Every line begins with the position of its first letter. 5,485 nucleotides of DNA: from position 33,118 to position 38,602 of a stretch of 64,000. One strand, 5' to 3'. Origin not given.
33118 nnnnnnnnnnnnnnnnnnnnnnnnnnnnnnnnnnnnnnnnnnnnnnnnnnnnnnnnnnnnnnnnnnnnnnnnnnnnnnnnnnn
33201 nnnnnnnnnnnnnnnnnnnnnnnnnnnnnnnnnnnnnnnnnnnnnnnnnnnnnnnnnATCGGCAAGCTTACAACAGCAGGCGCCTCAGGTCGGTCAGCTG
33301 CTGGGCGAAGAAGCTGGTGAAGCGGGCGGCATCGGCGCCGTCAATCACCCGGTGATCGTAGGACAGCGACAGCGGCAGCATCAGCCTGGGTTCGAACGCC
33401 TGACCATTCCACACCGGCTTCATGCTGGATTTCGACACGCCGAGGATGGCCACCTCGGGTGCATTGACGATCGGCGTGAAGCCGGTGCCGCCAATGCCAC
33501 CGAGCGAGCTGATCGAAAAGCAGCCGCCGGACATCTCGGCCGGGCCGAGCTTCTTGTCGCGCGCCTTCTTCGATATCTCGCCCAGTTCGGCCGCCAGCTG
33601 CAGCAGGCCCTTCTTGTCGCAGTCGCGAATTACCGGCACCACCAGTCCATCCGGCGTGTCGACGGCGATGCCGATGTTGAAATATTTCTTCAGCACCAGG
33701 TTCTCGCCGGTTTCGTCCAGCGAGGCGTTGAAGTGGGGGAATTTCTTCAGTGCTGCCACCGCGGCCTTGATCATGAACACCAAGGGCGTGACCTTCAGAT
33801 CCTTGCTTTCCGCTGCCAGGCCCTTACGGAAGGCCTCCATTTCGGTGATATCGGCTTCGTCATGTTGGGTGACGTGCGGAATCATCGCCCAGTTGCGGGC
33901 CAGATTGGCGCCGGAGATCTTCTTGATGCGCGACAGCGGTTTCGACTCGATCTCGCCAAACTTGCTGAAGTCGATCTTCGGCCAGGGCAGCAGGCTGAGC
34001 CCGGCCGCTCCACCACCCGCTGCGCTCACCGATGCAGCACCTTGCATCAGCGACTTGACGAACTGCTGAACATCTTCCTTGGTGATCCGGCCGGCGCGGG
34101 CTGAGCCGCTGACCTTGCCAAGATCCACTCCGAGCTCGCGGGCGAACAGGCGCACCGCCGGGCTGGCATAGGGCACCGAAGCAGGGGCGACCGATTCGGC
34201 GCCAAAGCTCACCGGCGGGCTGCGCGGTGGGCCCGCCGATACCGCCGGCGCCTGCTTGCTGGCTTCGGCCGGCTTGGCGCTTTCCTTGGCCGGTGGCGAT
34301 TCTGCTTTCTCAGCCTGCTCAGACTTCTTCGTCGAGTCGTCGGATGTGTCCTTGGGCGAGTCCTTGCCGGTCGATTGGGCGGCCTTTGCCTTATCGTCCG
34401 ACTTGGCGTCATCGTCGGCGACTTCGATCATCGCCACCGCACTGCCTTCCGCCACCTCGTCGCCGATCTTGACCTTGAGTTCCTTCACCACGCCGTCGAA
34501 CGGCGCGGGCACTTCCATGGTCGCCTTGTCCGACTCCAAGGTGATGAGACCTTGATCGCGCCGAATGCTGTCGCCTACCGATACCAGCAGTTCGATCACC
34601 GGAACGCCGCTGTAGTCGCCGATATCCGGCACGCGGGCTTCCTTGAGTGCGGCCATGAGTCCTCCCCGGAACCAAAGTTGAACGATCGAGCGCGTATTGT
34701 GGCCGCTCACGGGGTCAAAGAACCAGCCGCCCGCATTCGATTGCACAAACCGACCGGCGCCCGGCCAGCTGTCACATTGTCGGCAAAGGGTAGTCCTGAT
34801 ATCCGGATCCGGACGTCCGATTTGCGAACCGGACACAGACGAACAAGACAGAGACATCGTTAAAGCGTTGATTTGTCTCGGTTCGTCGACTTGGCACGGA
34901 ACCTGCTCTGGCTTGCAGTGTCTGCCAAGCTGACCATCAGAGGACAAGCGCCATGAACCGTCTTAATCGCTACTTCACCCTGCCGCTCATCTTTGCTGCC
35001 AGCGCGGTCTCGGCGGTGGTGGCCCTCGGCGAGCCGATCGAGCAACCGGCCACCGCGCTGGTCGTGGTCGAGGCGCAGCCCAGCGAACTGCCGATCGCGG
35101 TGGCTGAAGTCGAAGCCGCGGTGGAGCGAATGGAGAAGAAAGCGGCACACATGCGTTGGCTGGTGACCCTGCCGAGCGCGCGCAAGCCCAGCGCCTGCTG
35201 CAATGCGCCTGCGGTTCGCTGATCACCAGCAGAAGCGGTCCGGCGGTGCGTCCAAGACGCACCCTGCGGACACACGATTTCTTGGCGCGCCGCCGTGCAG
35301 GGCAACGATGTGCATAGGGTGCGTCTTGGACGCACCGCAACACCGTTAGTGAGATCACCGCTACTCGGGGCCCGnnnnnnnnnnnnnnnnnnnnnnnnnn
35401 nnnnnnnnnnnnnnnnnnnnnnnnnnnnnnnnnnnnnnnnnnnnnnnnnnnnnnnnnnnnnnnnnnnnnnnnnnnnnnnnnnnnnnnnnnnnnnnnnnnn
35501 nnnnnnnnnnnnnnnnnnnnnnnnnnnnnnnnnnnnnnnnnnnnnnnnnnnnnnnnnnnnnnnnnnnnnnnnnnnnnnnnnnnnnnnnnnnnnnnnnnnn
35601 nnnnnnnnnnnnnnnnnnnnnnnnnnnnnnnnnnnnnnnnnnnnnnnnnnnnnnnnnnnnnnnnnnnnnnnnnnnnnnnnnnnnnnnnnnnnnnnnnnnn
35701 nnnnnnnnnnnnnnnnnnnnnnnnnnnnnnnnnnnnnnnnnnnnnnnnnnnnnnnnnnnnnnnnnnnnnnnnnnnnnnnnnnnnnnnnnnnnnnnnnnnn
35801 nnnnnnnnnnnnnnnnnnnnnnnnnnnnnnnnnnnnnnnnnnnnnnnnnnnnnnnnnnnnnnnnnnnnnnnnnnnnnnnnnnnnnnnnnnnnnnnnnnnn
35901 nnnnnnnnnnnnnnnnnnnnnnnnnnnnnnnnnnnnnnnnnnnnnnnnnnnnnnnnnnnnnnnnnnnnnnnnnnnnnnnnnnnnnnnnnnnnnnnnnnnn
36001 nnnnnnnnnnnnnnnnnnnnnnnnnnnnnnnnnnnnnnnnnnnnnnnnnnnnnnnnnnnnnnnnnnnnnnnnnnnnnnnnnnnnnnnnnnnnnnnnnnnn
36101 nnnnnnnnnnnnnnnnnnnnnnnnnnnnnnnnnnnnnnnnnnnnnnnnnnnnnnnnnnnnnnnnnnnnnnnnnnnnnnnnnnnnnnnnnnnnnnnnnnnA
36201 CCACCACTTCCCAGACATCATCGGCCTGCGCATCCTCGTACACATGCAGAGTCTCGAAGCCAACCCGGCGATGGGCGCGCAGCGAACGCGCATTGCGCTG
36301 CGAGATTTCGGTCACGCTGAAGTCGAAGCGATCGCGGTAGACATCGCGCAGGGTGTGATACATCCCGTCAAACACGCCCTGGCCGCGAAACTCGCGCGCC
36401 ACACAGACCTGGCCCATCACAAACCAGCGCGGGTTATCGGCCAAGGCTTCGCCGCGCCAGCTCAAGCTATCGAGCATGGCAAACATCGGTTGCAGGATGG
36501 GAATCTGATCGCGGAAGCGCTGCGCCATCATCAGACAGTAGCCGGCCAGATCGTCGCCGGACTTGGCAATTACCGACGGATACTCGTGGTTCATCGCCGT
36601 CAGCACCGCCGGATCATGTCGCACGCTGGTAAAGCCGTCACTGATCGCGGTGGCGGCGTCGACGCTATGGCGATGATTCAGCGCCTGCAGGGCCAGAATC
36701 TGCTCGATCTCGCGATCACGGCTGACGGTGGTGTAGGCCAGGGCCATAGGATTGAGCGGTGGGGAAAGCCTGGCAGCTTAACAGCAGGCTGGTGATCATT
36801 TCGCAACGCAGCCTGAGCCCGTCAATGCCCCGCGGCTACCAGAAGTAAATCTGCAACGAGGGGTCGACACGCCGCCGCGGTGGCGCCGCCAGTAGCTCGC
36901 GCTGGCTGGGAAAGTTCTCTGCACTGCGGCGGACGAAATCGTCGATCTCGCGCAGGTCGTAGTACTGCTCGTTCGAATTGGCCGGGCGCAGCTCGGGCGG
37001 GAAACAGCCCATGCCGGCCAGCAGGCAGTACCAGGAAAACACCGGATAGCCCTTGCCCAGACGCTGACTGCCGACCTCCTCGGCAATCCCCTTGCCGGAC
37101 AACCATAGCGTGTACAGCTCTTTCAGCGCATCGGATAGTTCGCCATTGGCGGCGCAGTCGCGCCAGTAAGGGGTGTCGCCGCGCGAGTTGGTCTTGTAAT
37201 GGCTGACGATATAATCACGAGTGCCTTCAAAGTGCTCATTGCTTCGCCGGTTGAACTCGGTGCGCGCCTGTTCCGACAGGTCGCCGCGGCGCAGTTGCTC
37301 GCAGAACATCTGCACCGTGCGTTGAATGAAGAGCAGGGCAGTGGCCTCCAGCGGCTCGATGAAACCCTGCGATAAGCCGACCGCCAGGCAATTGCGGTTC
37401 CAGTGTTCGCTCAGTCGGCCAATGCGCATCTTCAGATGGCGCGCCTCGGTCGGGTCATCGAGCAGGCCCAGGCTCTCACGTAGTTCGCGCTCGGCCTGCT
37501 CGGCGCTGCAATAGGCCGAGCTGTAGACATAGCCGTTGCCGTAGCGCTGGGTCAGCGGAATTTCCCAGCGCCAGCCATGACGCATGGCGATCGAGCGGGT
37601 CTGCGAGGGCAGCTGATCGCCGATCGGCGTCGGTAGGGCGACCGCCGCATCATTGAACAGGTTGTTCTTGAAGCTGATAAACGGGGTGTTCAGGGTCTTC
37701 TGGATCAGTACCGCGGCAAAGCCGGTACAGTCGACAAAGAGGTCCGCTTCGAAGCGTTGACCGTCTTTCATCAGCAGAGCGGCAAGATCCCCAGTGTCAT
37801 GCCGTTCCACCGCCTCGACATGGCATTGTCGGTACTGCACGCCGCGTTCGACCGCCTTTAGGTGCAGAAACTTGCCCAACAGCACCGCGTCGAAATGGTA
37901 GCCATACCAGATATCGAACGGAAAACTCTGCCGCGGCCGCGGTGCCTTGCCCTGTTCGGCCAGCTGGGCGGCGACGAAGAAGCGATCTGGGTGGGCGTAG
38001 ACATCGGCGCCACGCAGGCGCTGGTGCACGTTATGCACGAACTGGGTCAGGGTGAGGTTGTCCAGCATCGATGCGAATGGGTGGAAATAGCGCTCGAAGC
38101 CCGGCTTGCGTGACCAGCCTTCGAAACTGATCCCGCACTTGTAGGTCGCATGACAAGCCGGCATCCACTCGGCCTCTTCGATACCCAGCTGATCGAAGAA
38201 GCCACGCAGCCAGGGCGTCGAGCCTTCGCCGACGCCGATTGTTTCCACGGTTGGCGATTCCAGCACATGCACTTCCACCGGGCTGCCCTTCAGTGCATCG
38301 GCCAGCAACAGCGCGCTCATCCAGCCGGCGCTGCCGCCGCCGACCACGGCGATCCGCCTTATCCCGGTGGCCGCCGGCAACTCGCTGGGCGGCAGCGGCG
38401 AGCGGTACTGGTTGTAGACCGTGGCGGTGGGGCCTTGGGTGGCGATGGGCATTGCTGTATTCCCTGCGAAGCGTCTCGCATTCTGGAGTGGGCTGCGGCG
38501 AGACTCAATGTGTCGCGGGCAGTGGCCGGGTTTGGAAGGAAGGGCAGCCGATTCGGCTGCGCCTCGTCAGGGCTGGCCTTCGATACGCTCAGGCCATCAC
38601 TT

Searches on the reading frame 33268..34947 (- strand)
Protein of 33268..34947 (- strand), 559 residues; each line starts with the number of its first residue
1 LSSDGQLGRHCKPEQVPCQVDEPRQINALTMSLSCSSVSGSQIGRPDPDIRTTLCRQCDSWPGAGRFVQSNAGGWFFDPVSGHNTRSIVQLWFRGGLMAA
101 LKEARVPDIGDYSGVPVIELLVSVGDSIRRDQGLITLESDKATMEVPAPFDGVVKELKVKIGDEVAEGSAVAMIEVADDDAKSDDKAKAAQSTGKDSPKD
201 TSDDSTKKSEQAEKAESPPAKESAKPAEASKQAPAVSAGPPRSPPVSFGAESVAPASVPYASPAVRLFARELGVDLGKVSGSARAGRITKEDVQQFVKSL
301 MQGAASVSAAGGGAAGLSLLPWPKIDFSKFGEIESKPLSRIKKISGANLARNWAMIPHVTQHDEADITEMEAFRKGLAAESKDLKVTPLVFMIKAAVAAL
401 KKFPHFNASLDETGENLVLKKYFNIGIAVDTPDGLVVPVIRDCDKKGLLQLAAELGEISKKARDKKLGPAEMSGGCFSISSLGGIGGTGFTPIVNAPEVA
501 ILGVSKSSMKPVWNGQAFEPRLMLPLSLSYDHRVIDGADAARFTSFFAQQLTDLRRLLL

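Call 95: search_protein_families(library=pfam, proteins=[window:33268-34947:-], max_evalue=0.00001)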
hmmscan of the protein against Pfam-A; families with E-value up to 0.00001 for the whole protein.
window:33268-34947:- (559 aa): 3 families
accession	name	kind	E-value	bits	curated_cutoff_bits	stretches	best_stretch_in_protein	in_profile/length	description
PF00198.28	2-oxoacid_dh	-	2.8e-81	272.8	23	1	332-559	3-232/232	2-oxoacid dehydrogenases acyltransferase (catalytic domain)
PF00364.28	Biotin_lipoyl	-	3.9e-19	68.7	22.1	1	103-174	2-73/73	Biotin-requiring enzyme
PF02817.22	E3_binding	-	9e-15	55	23.7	1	259-294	1-36/36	e3 binding domain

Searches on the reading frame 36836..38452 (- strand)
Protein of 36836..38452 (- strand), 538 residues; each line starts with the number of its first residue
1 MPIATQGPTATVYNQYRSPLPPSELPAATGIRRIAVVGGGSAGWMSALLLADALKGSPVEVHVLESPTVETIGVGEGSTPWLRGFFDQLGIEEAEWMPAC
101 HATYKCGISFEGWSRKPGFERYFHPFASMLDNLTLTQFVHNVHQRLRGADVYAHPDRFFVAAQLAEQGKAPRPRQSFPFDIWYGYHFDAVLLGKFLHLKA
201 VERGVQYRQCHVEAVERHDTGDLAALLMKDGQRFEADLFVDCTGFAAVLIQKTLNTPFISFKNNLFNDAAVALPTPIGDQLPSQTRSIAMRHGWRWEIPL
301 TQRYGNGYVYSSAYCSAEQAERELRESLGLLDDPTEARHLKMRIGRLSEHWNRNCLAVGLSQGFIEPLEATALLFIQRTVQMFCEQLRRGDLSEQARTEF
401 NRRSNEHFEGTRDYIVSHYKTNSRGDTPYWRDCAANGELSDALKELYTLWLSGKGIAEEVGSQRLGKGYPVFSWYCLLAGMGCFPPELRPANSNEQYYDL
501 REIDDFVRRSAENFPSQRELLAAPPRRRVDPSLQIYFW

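Call 95: search_protein_families(library=pfam, proteins=[window:36836-38452:-], max_evalue=0.00001)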
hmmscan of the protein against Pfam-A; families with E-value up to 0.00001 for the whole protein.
window:36836-38452:- (538 aa): 2 families
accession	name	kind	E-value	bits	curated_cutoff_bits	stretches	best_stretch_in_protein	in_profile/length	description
PF04820.20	Trp_halogenase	-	4.7e-129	431.6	21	1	33-491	1-452/458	Tryptophan halogenase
PF01266.30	DAO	-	1.5e-06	28.4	27.9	1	33-254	1-213/353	FAD dependent oxidoreductase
